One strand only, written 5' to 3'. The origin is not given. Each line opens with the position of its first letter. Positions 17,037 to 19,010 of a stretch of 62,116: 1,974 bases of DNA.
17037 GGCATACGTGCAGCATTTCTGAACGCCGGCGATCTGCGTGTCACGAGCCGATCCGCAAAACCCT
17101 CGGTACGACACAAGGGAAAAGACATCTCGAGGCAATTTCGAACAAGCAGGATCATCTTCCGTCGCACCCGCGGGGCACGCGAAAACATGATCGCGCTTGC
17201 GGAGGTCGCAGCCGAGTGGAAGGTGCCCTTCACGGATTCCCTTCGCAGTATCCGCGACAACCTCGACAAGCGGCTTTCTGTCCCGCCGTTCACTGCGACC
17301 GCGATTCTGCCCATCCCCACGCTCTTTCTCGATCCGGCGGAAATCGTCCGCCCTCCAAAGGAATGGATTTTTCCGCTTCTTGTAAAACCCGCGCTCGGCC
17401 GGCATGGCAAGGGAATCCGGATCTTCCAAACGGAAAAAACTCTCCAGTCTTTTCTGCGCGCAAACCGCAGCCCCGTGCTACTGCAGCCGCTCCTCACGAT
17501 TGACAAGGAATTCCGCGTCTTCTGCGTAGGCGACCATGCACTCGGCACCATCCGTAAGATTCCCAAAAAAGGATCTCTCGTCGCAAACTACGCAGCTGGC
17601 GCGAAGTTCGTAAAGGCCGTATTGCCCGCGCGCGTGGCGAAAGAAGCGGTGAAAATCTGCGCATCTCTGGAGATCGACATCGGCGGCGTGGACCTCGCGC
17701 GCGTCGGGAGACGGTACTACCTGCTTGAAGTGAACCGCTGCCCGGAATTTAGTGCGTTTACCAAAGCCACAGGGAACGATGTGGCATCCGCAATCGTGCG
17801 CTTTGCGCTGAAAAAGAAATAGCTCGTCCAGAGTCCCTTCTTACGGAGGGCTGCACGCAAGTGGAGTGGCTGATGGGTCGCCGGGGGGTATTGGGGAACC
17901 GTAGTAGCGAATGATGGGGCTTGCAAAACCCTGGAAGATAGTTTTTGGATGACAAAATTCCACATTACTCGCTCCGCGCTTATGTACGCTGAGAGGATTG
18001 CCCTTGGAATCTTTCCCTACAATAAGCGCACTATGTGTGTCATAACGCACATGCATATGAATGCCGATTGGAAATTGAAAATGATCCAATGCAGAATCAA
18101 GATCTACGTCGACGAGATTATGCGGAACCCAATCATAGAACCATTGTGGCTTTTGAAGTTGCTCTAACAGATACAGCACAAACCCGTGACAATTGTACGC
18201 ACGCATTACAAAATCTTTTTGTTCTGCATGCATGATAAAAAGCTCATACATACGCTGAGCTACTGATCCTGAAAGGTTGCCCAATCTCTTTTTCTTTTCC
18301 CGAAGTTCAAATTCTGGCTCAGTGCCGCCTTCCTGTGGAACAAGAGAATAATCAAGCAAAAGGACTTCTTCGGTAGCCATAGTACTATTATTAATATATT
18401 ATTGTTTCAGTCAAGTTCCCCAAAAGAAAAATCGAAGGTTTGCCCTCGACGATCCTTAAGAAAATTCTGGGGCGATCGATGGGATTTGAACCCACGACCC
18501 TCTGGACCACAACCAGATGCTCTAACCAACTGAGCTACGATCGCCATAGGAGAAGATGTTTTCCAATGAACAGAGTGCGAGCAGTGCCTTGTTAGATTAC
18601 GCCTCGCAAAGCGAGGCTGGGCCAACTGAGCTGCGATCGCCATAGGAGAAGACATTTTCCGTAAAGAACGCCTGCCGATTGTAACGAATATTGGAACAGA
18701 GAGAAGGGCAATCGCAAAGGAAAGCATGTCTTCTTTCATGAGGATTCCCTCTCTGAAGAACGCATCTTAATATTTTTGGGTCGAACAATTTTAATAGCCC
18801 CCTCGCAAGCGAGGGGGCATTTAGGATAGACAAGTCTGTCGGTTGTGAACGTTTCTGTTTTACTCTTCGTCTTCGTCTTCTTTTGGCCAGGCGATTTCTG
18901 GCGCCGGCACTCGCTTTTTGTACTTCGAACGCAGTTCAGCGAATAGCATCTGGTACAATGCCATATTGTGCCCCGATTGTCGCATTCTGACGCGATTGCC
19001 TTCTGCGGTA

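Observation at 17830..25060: AT-rich island of about 7 kb built from paired unknown genes, a ParB-fold DGQQR-type protein, tRNA-His and two tRNA-like RNAs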

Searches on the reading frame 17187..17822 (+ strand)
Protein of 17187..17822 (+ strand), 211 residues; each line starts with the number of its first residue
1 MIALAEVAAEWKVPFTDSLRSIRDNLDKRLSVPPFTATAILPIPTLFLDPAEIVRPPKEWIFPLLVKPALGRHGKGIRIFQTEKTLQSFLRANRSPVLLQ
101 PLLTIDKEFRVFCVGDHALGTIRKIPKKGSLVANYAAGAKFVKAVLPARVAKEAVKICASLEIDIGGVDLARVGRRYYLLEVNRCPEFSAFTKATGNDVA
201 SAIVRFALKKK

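Call 6: search_protein_families(library=pfam, proteins=[window:17187-17822:+], max_evalue=0.1)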
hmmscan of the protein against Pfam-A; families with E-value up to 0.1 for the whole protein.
window:17187-17822:+ (211 aa): 7 families
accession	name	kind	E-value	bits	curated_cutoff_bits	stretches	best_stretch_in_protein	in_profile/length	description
PF08443.16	RimK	-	7.1e-19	68.6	21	1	61-205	40-186/188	RimK-like ATP-grasp domain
PF02786.22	CPSase_L_D2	-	5e-06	26.6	19.8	1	55-92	32-69/211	Carbamoyl-phosphate synthase L chain, ATP binding domain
PF02655.19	ATP-grasp_3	-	9.8e-05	22.9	23.2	1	41-183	16-154/160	ATP-grasp domain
PF02955.21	GSH-S_ATP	-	0.00088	19.2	23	1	65-161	35-139/175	Prokaryotic glutathione synthetase, ATP-grasp domain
PF18299.6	R2K_2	-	0.0031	17.8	26.2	1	63-183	21-129/147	ATP-grasp domain, R2K clade family 2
PF14398.11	ATPgrasp_YheCD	-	0.0032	17.2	26.8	0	151-204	196-245/255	YheC/D like ATP-grasp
PF03133.20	TTL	-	0.078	12.6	20.1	0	64-96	69-99/292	Tubulin-tyrosine ligase family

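Call 54: find_related_loci(query=window:17187-17822:+, collection=metagenome_contigs, flank=10000)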
Query window:17187-17822:+ (211 aa) in metagenome_contigs; peptide patterns used: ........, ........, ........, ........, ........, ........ (x = any residue, [..] = any of these).
155 stretches matched a pattern; 5 encode a relative of the query (tblastn E <= 1e-3); 5 distinct loci.
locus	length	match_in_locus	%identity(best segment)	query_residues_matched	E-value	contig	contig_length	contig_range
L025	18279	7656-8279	52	1-206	2e-69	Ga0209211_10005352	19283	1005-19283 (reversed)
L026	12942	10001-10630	52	1-210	1e-67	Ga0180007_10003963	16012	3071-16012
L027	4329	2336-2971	50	1-210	2e-67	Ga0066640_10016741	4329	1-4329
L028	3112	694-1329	50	1-210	1e-67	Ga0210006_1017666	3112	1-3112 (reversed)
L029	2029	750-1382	46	1-210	1e-54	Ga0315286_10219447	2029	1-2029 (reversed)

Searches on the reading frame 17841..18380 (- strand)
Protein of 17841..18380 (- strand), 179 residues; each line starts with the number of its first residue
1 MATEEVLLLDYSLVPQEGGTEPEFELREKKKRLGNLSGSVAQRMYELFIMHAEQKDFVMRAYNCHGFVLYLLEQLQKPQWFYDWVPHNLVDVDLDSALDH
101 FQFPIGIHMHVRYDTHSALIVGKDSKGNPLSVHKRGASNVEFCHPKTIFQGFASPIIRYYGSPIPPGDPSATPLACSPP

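Call 6: search_protein_families(library=pfam, proteins=[window:17841-18380:-], max_evalue=0.1)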
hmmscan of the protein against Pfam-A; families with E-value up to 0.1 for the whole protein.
window:17841-18380:- (179 aa): 0 families

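Call 7: search_protein_families(library=phrogs, proteins=[window:17841-18380:-], max_evalue=0.1)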
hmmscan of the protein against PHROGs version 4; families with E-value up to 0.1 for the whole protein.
window:17841-18380:- (179 aa): 0 families

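Call 12: search_protein_families(library=padloc, proteins=[window:17841-18380:-], max_evalue=0.1)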
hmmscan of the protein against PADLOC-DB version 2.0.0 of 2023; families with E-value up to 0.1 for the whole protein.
window:17841-18380:- (179 aa): 0 families

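Call 13: search_protein_families(library=ncbifam, proteins=[window:17841-18380:-], max_evalue=0.1)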
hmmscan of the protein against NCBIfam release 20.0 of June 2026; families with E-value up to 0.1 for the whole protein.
window:17841-18380:- (179 aa): 0 families

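Call 110: search_solved_structures(query=window:17841-18380:-, max_evalue=10)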
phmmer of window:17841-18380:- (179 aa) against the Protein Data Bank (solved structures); distinct sequences matched with E-value up to 10: 1.
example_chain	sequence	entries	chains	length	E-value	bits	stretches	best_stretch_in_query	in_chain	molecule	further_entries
9y6s_9V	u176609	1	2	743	0.7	12.9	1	47-87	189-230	DUF4200 domain-containing protein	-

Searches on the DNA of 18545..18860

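Call 89: search_rna_families(source=window, start=18545, end=18860, threshold=evalue, max_evalue=10, show_alignments=2)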
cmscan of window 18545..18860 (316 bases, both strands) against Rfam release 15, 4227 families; matches with E-value up to 10: 2.
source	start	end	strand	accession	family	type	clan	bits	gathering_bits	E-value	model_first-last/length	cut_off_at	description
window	18709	18826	+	RF00514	His_leader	Cis-reg; leader;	-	18.9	49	0.65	1-126/126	no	Histidine operon leader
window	18649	18747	+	RF01676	P31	Gene; sRNA;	-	14.3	40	3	1-82/82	no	Pseudomonas sRNA P31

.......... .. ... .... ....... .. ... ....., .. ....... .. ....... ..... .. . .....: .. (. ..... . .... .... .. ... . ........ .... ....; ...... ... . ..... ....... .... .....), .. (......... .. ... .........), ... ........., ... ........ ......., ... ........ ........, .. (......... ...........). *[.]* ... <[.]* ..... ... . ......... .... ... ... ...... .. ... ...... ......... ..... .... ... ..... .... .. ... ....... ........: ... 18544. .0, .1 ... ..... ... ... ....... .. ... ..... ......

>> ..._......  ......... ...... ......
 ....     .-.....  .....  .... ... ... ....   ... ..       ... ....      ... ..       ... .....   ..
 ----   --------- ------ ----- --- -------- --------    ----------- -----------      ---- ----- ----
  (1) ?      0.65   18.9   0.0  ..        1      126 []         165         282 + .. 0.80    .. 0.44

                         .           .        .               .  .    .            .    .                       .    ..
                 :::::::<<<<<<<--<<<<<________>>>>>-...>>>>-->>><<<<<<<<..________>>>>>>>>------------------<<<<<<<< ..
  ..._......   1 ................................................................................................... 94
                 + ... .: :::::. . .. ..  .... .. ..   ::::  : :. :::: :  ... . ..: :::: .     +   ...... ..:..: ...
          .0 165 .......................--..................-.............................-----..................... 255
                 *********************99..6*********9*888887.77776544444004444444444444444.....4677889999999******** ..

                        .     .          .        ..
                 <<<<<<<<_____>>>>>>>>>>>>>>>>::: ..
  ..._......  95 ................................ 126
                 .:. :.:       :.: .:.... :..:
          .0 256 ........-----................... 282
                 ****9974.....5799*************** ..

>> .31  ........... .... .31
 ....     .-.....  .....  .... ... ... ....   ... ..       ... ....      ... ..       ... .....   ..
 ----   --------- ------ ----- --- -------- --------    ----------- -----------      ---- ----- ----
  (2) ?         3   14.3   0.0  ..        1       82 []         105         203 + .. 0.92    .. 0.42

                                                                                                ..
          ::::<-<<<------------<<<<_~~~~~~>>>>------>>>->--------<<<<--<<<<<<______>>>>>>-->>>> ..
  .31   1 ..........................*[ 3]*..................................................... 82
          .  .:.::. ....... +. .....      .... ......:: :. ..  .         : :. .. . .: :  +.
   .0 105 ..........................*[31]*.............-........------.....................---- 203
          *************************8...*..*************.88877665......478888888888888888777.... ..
